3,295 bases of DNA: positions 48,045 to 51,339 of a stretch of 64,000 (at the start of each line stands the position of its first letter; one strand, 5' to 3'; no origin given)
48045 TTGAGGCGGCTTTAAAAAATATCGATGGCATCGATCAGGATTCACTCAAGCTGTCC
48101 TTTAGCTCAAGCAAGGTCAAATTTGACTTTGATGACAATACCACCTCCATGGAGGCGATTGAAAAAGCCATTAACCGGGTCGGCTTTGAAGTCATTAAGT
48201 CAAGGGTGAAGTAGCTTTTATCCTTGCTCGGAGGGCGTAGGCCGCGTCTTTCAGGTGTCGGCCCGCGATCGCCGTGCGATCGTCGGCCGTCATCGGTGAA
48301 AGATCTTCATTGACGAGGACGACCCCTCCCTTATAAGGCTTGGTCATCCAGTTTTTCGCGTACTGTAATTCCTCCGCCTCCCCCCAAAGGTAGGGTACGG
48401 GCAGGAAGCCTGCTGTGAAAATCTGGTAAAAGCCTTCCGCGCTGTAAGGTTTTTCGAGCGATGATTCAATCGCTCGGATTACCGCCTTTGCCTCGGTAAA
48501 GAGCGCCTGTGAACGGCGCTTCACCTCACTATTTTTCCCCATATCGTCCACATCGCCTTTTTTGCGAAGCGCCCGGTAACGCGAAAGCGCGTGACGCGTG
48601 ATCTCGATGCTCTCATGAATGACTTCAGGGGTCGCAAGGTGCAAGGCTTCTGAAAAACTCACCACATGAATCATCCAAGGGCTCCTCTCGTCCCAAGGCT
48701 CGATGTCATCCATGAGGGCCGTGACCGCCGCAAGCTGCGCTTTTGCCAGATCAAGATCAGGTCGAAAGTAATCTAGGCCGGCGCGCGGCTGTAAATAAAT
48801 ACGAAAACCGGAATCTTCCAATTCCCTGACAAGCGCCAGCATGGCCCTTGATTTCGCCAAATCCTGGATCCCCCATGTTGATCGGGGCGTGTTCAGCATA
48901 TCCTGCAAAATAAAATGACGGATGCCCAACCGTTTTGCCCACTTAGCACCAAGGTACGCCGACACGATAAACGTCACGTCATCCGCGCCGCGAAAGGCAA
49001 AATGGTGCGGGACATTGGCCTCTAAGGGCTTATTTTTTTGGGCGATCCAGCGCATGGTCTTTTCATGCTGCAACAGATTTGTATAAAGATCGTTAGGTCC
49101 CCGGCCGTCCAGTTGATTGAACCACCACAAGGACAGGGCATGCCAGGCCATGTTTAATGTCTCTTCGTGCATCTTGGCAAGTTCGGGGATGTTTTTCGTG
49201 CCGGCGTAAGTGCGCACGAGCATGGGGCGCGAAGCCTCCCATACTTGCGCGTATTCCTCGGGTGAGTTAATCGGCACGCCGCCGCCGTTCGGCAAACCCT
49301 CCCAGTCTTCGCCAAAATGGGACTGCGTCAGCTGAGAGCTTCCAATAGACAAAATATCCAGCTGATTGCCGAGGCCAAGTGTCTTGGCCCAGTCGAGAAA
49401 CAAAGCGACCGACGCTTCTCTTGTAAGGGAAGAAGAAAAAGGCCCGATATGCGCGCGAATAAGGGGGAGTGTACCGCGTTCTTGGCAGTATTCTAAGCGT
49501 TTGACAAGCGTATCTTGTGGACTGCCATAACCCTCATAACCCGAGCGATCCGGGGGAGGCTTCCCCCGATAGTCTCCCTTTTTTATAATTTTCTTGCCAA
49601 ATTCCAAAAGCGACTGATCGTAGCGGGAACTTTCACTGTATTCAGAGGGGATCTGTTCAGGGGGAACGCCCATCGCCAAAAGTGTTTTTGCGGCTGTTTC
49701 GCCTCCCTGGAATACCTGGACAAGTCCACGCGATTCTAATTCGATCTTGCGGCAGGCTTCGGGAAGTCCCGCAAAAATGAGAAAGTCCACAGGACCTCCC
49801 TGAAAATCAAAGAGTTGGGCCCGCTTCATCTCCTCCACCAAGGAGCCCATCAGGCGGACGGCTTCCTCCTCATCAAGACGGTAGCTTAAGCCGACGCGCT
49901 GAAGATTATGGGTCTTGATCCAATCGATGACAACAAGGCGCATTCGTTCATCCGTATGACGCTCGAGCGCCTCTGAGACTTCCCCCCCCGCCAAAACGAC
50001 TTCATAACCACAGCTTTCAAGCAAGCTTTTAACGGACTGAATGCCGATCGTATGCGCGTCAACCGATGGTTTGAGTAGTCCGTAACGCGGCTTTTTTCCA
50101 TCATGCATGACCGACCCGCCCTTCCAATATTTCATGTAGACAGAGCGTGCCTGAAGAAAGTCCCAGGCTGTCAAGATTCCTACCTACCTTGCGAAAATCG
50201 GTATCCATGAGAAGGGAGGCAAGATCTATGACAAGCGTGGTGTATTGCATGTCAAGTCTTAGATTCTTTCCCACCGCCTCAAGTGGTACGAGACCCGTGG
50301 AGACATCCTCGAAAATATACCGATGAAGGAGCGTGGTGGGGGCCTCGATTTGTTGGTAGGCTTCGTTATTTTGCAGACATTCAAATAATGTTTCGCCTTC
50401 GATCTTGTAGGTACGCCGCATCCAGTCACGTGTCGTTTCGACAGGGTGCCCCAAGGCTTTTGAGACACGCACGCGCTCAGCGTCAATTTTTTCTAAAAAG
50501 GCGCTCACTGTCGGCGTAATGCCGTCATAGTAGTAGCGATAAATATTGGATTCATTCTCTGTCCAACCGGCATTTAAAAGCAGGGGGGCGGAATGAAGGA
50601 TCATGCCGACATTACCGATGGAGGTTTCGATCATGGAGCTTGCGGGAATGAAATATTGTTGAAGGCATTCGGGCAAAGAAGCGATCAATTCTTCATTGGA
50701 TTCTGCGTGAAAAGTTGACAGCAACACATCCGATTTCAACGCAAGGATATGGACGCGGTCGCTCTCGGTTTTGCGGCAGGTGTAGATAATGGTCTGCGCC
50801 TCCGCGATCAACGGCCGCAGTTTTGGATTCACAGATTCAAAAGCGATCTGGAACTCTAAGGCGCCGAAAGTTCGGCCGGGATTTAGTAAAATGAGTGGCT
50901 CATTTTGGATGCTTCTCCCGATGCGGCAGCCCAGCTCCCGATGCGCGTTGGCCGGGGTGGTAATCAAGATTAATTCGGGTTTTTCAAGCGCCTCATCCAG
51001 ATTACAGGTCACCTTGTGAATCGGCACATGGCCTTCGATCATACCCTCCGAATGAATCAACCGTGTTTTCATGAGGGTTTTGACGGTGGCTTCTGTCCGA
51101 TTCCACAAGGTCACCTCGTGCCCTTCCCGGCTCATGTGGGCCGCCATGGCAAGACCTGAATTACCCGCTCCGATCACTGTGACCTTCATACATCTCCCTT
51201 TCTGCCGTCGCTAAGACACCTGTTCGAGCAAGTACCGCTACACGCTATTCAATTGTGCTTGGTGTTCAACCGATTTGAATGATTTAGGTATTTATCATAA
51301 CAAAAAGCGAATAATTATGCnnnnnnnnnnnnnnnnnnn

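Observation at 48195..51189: Opine-dehydrogenase-family enzyme translationally coupled to a 637-aa B12-binding-domain protein: an uncharacterised two-enzyme module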

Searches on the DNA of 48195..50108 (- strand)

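Call 65: search_rna_families(sources=[L007, L008, L012, L018, L021, L040, L010, L015], threshold=gathering)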
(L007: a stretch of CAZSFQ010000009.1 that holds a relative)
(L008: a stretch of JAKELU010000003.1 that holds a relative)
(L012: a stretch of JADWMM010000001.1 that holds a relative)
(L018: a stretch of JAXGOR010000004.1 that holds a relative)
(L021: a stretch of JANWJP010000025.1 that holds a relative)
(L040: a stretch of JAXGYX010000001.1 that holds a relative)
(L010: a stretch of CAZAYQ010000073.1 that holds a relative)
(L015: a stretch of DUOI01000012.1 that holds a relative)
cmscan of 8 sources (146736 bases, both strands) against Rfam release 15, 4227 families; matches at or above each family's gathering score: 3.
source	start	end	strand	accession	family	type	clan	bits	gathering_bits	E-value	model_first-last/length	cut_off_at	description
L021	13798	13864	+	RF01690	Bacillaceae-1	Gene; sRNA;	-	78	35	2.5e-12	1-67/67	no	Bacillaceae-1 RNA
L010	1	68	+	RF00379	c-di-AMP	Cis-reg; riboswitch;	-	53.6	38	2.9e-09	66-134/134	5'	c-di-AMP riboswitch aptamer (ydaO/yuaA leader)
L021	13867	13923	+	RF01690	Bacillaceae-1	Gene; sRNA;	-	40.3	35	0.0015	11-67/67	no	Bacillaceae-1 RNA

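Call 68: search_rna_families(sources=[L009, L060, L048, L001, L003, L064, L086, L088, L028, L029], threshold=gathering)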
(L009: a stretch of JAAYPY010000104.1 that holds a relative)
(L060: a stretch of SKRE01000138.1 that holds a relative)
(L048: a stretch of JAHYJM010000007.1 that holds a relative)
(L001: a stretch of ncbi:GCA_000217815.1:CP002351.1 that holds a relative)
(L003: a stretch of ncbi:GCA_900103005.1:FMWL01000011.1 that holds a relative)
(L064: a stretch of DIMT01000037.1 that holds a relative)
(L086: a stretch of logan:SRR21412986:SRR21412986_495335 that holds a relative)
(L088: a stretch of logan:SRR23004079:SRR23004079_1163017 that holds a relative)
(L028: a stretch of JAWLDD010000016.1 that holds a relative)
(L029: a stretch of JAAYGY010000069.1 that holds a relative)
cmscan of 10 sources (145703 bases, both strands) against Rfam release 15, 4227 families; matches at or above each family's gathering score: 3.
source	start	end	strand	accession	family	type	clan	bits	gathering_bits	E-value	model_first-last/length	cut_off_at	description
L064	7068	7199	+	RF00379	c-di-AMP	Cis-reg; riboswitch;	-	104.5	38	1.9e-23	1-134/134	no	c-di-AMP riboswitch aptamer (ydaO/yuaA leader)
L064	6882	6952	+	RF00005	tRNA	Gene; tRNA;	CL00001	72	29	2.1e-13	1-71/71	no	tRNA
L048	13903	13976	-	RF00005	tRNA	Gene; tRNA;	CL00001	68.9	29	1.4e-12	1-71/71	no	tRNA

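Call 69: search_rna_families(source=L064, start=6950, end=7300, threshold=gathering, show_alignments=1)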
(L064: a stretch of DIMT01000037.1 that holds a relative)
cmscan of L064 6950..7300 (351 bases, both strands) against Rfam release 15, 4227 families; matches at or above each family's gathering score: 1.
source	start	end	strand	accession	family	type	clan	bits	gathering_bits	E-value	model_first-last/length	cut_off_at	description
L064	7068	7199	+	RF00379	c-di-AMP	Cis-reg; riboswitch;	-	104.5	38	4.6e-26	1-134/134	no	c-di-AMP riboswitch aptamer (ydaO/yuaA leader)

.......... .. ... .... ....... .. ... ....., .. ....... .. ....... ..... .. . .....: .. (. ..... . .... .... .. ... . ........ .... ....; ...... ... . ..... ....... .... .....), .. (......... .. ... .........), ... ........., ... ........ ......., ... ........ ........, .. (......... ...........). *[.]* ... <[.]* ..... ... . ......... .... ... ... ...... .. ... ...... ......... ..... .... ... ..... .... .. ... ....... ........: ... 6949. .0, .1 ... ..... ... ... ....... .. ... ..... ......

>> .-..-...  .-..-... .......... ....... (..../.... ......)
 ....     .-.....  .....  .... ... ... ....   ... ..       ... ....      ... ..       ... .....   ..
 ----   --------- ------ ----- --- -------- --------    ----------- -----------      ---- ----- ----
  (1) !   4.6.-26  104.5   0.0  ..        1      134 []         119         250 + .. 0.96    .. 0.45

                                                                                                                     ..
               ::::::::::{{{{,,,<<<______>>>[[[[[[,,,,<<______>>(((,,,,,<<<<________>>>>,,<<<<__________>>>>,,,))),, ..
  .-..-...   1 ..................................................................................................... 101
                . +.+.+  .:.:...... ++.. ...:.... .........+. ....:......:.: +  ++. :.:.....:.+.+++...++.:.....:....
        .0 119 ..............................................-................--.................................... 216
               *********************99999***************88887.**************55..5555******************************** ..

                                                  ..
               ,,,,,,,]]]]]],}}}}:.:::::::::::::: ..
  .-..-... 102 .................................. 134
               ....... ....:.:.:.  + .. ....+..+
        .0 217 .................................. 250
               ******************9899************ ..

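Call 92: search_rna_families(sources=[L095, L096, L087, L092, L089, L005, L006, L016, L020], threshold=gathering)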
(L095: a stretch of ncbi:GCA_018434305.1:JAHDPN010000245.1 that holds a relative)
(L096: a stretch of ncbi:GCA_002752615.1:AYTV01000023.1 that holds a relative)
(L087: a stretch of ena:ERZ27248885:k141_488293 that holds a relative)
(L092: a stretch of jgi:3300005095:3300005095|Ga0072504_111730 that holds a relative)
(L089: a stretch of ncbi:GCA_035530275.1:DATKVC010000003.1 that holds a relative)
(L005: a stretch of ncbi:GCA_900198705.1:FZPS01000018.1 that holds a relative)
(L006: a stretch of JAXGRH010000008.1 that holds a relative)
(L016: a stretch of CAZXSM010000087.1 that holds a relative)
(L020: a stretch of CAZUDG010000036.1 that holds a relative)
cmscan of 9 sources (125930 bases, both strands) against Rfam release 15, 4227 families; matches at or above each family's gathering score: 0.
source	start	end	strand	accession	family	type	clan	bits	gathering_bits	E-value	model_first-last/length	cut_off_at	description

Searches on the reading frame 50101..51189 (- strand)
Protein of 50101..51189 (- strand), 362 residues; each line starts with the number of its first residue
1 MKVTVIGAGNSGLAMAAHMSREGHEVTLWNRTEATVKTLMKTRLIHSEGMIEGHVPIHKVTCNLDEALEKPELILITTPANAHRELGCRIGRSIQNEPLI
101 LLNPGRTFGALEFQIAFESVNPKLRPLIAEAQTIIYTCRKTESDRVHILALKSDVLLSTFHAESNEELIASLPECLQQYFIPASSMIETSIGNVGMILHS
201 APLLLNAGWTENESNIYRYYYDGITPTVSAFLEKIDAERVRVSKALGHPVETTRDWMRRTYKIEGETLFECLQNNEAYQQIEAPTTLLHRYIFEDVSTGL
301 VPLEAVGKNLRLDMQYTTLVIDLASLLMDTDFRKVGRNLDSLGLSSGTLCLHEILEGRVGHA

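Call 3: search_protein_families(library=pfam, proteins=[window:50101-51189:-], max_evalue=1)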
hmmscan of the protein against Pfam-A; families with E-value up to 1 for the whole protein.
window:50101-51189:- (362 aa): 27 families (the best 25 are shown)
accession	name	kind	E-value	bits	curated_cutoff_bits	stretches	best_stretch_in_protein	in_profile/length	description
PF02317.23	Octopine_DH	-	7.4e-40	136.8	30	1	183-327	2-149/150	NAD/NADP octopine/nopaline dehydrogenase, alpha-helical domain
PF01210.29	NAD_Gly3P_dh_N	-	1.6e-11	44.8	23.1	1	2-94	1-93/158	NAD-dependent glycerol-3-phosphate dehydrogenase N-terminus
PF03446.21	NAD_binding_2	-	5.8e-08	33.3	21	1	2-51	1-43/161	NAD binding domain of 6-phosphogluconate dehydrogenase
PF02558.23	ApbA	-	9.3e-08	32.3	22.2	1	3-86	1-82/150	Ketopantoate reductase PanE/ApbA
PF03807.23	F420_oxidored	-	1e-05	26.5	21.6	1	2-89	1-78/94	NADP oxidoreductase coenzyme F420-dependent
PF03721.20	UDPG_MGDP_dh_N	-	9.7e-05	22.4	27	1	1-77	1-83/187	UDP-glucose/GDP-mannose dehydrogenase family, NAD binding domain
PF13450.12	NAD_binding_8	-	0.00025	21.7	21.9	1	5-31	1-27/68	NAD(P)-binding Rossmann-like domain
PF01488.26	Shikimate_DH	-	0.00028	21.4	24.3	1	2-42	14-55/138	Shikimate / quinate 5-dehydrogenase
PF13738.12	Pyr_redox_3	-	0.00031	20.5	30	1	2-35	166-199/305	Pyridine nucleotide-disulphide oxidoreductase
PF01266.30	DAO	-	0.00057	19.9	27.9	1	2-34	1-34/353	FAD dependent oxidoreductase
PF00070.33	Pyr_redox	-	0.0007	20.5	22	1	2-34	1-33/82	Pyridine nucleotide-disulphide oxidoreductase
PF07992.20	Pyr_redox_2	-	0.0011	18.9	26.1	1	2-49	2-51/291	Pyridine nucleotide-disulphide oxidoreductase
PF02737.24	3HCDH_N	-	0.0022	18.4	22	1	2-41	1-40/180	3-hydroxyacyl-CoA dehydrogenase, NAD binding domain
PF03486.20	HI0933_like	-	0.0025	17.7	50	1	2-39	2-39/244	HI0933-like protein Rossmann domain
PF01134.28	GIDA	-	0.0063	16.1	22.1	1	2-36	1-35/391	Glucose inhibited division protein A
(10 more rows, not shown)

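Call 4: search_protein_families(library=ncbifam, proteins=[window:50101-51189:-], max_evalue=1)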
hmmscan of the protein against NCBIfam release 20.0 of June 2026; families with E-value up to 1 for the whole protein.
window:50101-51189:- (362 aa): 105 families (the best 25 are shown)
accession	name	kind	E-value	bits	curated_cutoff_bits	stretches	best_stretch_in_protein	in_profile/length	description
NF000940.0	PRK00094.1-2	subfamily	3e-11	43.4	202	1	1-102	1-102/330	NAD(P)H-dependent glycerol-3-phosphate dehydrogenase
NF000942.0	PRK00094.1-4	subfamily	7.7e-11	41.8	257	1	1-100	3-102/334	NAD(P)H-dependent glycerol-3-phosphate dehydrogenase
NF000941.0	PRK00094.1-3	equivalog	7.2e-10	38.6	423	1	2-100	3-101/336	NAD(P)H-dependent glycerol-3-phosphate dehydrogenase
NF011211.0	PRK14618.1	equivalog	1.5e-08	34.3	489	1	1-88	5-92/328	NAD(P)H-dependent glycerol-3-phosphate dehydrogenase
NF000939.0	PRK00094.1-1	equivalog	2e-08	33.7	473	1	2-86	7-91/339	NAD(P)H-dependent glycerol-3-phosphate dehydrogenase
NF000944.0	PRK00094.2-2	equivalog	2.1e-08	33.5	603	1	1-102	21-122/371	NAD(P)H-dependent glycerol-3-phosphate dehydrogenase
NF005087.0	PRK06522.1-1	equivalog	1.2e-07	31.1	351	1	1-82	1-75/296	2-dehydropantoate 2-reductase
NF000946.0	PRK00094.2-4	equivalog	5.4e-07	28.9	455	1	2-95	6-99/342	NAD(P)H-dependent glycerol-3-phosphate dehydrogenase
TIGR00745.1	apbA_panE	subfamily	8.7e-07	28.5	141.35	1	2-97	1-95/305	2-dehydropantoate 2-reductase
NF011213.0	PRK14620.1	equivalog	1.1e-06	28.1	478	1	1-101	1-104/326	NAD(P)H-dependent glycerol-3-phosphate dehydrogenase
TIGR03026.1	NDP-sugDHase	subfamily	3.5e-06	26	189.8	1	1-84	1-90/413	nucleotide sugar dehydrogenase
NF000947.0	PRK00094.2-5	equivalog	3.6e-06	26.7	251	1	1-85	5-88/323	NAD(P)H-dependent glycerol-3-phosphate dehydrogenase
NF009410.0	PRK12771.1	subfamily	1.6e-05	23.7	516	1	2-33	140-171/566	NAD(P)-binding protein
NF005092.1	PRK06522.2-3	equivalog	2.7e-05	23.5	500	1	1-82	1-77/296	2-dehydropantoate 2-reductase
NF007039.0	PRK09496.3-2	equivalog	4.5e-05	22.4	293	1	1-41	1-41/446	Trk system potassium transporter TrkA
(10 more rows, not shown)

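Call 33: search_solved_structures(query=window:50101-51189:-, max_evalue=0.01, show_alignments=2)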
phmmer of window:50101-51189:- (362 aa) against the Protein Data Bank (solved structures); distinct sequences matched with E-value up to 0.01: 21.
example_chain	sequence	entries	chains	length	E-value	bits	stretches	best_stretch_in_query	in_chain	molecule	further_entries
1bg6_A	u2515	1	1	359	5.3e-61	209.7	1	4-348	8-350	N-(1-D-CARBOXYLETHYL)-L-NORVALINE DEHYDROGENASE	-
8ozv_A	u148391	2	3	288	0.00039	22.7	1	3-67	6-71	Oxidoreductase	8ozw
8p2j_A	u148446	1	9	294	0.0004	22.7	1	3-67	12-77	Oxidoreductase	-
4oqz_A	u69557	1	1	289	0.00059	22.1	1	2-39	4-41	Putative oxidoreductase YfjR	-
5ojl_A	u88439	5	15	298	0.00096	21.4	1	2-52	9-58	Imine reductase | Reductive Aminase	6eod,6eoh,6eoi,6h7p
4d3s_A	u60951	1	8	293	0.0012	21.1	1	3-41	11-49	IMINE REDUCTASE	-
7wxe_A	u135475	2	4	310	0.002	20.4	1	2-42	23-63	6-phosphogluconate dehydrogenase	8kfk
8jyt_A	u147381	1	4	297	0.002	20.4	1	3-48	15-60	ancestra imine reductase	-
4oqy_A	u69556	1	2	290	0.0021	20.3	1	2-40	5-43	(S)-imine reductase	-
27il_B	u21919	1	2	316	0.0023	20.2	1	3-65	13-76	3-hydroxyisobutyrate dehydrogenase-like beta-hydroxyacid dehydrogenase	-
7wnw_B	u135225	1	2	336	0.0026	20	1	3-65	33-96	3-hydroxyisobutyrate dehydrogenase-like beta-hydroxyacid dehydrogenase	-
9uph_A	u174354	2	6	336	0.0026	20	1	3-65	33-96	Beta-hydroxyacid dehydrogenase, 3-hydroxyisobutyrate dehydrogenase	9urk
7wnn_B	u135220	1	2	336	0.0027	20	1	3-65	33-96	3-hydroxyisobutyrate dehydrogenase-like beta-hydroxyacid dehydrogenase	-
8j44_A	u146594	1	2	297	0.005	19.1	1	3-41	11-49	6-phosphogluconate dehydrogenase NAD-binding protein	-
5vj7_A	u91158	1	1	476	0.0073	18.5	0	2-30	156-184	Oxidoreductase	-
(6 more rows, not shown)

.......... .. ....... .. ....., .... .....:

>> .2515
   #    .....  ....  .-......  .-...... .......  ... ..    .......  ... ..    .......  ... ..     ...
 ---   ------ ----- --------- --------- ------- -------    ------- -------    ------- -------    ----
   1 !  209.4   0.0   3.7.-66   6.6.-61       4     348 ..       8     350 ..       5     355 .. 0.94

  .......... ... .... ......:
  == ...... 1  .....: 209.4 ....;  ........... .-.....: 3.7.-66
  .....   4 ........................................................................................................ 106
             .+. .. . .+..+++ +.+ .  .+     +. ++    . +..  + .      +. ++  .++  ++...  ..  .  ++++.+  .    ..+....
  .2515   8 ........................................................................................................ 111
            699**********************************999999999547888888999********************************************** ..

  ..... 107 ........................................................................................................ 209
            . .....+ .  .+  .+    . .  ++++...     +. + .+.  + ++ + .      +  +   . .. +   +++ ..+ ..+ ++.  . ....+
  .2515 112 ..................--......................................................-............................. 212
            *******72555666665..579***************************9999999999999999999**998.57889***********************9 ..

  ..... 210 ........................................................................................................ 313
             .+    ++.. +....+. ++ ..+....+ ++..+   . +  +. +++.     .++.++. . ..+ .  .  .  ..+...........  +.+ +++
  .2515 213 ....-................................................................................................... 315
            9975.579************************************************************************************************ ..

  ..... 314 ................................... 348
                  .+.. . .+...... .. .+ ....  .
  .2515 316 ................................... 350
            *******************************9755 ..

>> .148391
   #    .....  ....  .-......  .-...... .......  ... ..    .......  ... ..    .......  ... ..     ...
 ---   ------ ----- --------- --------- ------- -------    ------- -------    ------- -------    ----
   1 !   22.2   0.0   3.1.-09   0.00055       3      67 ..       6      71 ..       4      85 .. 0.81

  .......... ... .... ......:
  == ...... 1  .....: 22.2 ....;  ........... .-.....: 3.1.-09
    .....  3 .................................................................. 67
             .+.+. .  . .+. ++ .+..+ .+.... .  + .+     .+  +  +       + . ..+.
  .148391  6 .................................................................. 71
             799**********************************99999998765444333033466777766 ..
